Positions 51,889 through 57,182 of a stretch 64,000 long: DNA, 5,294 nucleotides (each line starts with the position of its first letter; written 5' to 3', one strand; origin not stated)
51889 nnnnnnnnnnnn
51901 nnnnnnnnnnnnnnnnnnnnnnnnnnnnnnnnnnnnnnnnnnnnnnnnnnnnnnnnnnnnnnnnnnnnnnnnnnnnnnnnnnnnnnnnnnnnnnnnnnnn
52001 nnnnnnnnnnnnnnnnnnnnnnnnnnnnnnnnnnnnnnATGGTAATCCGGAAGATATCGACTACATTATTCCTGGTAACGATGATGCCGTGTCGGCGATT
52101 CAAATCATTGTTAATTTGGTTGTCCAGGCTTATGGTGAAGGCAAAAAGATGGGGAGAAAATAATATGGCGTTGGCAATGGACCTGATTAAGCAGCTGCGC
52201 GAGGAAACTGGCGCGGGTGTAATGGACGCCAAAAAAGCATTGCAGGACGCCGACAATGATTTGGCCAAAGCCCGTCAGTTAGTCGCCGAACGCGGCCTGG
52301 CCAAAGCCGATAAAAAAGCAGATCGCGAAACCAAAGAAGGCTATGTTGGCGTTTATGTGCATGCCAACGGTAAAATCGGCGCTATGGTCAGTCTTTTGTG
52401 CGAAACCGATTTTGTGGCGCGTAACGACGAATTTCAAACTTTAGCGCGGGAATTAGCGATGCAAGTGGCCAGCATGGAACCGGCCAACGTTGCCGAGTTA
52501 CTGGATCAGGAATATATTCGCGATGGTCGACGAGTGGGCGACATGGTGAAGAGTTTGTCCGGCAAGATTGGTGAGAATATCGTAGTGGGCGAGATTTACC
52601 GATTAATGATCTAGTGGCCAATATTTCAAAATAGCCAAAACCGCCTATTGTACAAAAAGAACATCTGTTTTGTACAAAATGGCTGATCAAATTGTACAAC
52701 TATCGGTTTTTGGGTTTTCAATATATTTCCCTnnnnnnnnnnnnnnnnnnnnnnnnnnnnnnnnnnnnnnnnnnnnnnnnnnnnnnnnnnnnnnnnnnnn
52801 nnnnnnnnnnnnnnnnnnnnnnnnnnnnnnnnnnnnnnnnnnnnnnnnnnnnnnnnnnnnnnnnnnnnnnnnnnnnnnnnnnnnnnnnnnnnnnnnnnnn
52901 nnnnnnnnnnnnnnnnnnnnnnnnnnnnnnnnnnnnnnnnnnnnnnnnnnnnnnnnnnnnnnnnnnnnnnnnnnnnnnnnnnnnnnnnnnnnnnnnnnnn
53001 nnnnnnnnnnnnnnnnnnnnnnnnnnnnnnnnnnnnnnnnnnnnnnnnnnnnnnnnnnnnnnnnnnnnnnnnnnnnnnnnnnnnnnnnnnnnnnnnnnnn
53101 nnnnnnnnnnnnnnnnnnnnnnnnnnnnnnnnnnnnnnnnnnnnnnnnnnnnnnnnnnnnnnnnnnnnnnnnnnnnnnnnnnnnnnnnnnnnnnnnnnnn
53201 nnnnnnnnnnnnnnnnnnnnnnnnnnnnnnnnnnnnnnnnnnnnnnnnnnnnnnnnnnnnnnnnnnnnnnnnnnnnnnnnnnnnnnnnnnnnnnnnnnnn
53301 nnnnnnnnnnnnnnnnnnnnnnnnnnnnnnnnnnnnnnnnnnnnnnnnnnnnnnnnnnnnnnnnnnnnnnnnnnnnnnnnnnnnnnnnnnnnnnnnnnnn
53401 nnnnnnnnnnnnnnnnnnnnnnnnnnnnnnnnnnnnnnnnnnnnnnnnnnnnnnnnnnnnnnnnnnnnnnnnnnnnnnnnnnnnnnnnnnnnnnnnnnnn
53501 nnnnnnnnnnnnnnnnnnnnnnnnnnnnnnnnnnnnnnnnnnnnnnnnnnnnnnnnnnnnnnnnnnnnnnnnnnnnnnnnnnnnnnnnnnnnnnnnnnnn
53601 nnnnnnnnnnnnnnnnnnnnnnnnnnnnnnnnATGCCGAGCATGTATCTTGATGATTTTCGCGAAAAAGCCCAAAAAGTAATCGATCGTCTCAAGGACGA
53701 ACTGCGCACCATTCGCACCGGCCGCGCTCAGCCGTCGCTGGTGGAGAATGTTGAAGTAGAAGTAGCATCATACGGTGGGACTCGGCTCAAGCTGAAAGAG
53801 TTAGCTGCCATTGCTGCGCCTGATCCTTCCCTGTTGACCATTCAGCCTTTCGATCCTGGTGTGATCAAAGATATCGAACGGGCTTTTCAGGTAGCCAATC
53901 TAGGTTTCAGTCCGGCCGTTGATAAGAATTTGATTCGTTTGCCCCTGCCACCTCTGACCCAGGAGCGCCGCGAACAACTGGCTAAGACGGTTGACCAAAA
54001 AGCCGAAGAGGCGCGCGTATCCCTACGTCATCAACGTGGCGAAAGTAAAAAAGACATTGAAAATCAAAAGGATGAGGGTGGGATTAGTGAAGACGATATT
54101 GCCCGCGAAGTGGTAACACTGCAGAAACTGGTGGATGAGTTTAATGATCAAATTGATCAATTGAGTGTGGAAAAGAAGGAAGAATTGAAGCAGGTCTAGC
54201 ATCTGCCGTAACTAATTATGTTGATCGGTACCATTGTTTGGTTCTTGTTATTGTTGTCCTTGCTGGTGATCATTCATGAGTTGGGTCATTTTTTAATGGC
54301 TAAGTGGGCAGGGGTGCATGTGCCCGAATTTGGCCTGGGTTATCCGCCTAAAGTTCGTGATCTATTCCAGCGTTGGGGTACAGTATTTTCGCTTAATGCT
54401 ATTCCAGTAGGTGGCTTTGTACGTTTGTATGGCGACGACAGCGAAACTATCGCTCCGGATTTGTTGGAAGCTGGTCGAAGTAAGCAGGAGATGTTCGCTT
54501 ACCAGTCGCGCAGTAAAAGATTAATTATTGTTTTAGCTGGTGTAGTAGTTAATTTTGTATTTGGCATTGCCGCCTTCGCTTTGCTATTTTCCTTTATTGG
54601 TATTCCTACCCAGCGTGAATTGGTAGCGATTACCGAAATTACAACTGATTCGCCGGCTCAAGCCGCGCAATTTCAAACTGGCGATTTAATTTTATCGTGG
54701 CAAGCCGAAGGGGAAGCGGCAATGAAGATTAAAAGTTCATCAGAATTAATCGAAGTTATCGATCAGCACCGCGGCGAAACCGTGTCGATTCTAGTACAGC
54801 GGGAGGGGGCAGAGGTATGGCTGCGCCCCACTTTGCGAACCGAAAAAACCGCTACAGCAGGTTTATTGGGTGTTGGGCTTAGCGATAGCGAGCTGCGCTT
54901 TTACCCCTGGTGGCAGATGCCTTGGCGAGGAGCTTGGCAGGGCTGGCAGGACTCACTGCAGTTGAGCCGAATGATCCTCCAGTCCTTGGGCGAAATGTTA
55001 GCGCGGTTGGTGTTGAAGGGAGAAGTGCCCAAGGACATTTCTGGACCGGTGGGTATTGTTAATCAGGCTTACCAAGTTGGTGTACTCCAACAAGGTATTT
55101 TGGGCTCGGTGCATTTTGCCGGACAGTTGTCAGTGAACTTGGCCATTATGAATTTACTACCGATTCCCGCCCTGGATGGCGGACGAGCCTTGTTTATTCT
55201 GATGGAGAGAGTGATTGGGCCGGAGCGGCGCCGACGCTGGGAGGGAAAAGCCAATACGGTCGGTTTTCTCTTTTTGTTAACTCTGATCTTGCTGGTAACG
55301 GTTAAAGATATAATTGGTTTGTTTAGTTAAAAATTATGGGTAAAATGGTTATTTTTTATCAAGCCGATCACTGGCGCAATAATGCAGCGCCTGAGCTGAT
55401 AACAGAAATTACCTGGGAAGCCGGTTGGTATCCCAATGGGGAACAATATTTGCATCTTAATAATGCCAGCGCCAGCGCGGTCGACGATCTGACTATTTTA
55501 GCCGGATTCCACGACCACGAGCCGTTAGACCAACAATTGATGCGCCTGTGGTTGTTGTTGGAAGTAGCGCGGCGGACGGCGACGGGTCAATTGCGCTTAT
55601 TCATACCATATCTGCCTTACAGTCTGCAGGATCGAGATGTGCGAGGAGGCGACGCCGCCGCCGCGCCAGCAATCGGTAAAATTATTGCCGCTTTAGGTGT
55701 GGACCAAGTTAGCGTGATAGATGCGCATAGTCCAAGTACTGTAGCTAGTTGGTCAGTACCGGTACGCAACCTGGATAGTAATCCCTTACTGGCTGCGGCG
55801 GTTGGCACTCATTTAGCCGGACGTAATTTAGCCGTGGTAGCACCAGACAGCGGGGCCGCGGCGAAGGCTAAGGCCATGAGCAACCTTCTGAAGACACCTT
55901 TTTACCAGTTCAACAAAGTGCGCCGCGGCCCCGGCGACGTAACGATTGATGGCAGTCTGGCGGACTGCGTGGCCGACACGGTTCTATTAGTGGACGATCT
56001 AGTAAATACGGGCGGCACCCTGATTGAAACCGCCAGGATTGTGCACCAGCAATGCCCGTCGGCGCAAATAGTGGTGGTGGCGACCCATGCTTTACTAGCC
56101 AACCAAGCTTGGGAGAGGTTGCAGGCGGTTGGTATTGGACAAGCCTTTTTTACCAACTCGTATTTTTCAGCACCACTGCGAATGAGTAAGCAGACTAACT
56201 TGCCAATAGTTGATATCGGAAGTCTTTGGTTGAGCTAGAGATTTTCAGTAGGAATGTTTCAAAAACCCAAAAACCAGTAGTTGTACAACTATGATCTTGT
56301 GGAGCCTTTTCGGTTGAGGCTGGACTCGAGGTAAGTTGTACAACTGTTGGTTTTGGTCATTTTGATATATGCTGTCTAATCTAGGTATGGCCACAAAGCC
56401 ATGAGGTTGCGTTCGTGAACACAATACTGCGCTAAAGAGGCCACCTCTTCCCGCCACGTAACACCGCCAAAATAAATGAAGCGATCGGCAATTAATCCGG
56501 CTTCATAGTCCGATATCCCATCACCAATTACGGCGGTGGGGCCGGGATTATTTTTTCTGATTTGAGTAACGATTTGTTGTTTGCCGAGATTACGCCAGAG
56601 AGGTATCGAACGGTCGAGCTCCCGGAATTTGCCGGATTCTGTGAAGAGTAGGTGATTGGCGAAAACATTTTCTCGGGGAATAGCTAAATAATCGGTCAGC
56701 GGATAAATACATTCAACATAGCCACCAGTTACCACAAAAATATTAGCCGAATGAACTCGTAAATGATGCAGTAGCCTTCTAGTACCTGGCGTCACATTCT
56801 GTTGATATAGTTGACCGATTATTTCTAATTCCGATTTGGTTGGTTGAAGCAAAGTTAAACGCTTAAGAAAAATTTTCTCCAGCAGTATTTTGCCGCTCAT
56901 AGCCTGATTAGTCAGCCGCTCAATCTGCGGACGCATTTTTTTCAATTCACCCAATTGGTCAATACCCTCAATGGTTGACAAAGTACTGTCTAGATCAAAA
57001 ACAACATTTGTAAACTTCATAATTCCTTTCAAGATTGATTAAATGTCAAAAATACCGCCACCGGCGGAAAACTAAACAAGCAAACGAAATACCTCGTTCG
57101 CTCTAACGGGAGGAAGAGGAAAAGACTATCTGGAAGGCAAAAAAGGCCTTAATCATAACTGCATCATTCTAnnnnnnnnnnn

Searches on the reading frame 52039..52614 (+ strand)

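Call 45: search_protein_families(library=pfam, proteins=[window:52039-52614:+])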
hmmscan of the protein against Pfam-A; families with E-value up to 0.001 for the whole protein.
window:52039-52614:+ (191 aa): 2 families
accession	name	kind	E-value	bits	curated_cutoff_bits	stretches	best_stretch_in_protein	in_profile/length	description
PF00889.24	EF_TS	-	1e-18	68.1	27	1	115-186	2-72/204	Elongation factor TS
PF25025.1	EF-Ts_N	-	0.00016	22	33.2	1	45-81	12-49/60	Elongation factor Ts, mitochondrial, N-terminal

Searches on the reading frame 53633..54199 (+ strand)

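Call 45: search_protein_families(library=pfam, proteins=[window:53633-54199:+])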
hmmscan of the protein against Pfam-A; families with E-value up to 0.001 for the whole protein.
window:53633-54199:+ (188 aa): 1 family
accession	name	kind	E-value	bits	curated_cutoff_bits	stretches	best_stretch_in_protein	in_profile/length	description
PF01765.24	RRF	-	3.6e-49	167.2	29.7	1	20-185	1-163/164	Ribosome recycling factor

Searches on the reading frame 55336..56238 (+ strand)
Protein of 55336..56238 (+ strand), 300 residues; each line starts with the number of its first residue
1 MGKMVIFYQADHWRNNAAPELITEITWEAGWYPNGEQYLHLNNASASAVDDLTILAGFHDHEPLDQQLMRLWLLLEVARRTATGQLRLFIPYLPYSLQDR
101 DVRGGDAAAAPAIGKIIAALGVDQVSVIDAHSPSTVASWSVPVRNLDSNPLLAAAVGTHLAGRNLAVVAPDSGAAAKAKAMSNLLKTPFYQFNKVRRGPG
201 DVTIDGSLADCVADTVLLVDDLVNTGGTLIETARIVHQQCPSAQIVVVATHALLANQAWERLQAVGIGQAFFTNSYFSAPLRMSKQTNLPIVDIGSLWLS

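Call 45: search_protein_families(library=pfam, proteins=[window:55336-56238:+])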
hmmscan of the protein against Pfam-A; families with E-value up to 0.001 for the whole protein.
window:55336-56238:+ (300 aa): 4 families
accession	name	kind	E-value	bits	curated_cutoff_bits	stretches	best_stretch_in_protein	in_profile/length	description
PF00156.33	Pribosyltran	-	9.9e-11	41.6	26.3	1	158-250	25-125/158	Phosphoribosyl transferase domain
PF13793.12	Pribosyltran_N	-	2.6e-06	27.7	25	1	32-121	32-117/117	N-terminal domain of ribose phosphate pyrophosphokinase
PF14572.12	Pribosyl_synth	-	1.9e-05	25.2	27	1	210-294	80-162/184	Phosphoribosyl synthetase-associated domain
PF15609.12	PRTase_2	-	7.8e-05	22.7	28.8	1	213-262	119-168/188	Phosphoribosyl transferase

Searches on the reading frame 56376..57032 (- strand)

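Call 45: search_protein_families(library=pfam, proteins=[window:56376-57032:-])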
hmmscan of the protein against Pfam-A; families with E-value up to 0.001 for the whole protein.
window:56376-57032:- (218 aa): 2 families
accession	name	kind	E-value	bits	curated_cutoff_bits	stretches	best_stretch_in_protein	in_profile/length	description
PF00702.32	Hydrolase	-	5e-08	34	26.4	1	10-180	4-188/191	haloacid dehalogenase-like hydrolase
PF12710.13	HAD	-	9.4e-07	29.9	27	1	10-178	1-187/189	haloacid dehalogenase-like hydrolase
